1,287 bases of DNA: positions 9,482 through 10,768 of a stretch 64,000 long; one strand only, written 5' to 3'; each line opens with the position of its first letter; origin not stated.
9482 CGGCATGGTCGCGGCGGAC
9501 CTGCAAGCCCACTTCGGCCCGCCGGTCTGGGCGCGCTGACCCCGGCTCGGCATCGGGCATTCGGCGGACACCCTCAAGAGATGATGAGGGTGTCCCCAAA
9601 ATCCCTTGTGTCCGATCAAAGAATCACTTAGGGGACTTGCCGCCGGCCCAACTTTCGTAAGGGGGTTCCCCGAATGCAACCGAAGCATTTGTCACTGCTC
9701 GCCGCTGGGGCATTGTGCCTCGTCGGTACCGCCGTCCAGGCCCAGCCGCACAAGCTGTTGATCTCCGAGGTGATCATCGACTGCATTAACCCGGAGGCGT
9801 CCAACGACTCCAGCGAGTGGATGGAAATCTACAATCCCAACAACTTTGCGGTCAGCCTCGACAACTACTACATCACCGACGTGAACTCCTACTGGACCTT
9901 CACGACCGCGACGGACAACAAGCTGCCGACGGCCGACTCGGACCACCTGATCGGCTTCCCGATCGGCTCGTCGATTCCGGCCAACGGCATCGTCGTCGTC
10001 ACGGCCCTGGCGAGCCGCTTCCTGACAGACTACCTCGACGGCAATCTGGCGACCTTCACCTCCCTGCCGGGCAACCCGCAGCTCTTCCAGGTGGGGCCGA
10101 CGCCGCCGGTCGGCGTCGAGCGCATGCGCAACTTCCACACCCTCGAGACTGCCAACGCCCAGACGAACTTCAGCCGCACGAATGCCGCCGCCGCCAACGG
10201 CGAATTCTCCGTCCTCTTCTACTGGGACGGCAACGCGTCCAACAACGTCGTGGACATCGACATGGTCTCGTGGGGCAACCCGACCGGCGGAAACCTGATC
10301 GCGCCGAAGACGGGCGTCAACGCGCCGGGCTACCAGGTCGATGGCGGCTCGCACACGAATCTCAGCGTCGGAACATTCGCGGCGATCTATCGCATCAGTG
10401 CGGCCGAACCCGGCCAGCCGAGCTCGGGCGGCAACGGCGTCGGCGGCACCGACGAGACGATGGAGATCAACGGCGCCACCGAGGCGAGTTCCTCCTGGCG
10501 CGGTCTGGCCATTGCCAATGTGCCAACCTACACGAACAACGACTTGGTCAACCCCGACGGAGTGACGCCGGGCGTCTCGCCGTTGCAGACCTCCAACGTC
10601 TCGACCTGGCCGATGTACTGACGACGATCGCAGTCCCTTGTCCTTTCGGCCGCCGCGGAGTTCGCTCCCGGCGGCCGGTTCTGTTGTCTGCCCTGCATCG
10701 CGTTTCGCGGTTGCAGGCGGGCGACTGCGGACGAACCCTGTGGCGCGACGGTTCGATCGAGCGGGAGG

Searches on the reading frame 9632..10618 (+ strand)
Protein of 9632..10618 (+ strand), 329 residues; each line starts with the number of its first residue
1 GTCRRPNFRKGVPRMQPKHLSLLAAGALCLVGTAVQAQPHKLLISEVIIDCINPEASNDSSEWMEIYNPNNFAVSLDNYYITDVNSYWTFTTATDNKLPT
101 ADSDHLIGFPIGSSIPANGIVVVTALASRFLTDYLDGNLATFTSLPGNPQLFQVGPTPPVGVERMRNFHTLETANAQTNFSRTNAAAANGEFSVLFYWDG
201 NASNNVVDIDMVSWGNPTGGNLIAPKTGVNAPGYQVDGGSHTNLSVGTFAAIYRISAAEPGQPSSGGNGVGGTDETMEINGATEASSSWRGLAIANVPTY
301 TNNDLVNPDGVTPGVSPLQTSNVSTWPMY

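Call 46: search_protein_families(library=pfam, proteins=[window:9632-10618:+], max_evalue=0.0001)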
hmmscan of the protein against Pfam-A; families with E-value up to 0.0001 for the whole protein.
window:9632-10618:+ (329 aa): 1 family
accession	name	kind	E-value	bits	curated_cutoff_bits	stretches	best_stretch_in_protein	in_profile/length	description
PF00932.25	LTD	-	8.7e-08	33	34.3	1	45-173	6-74/109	Lamin Tail Domain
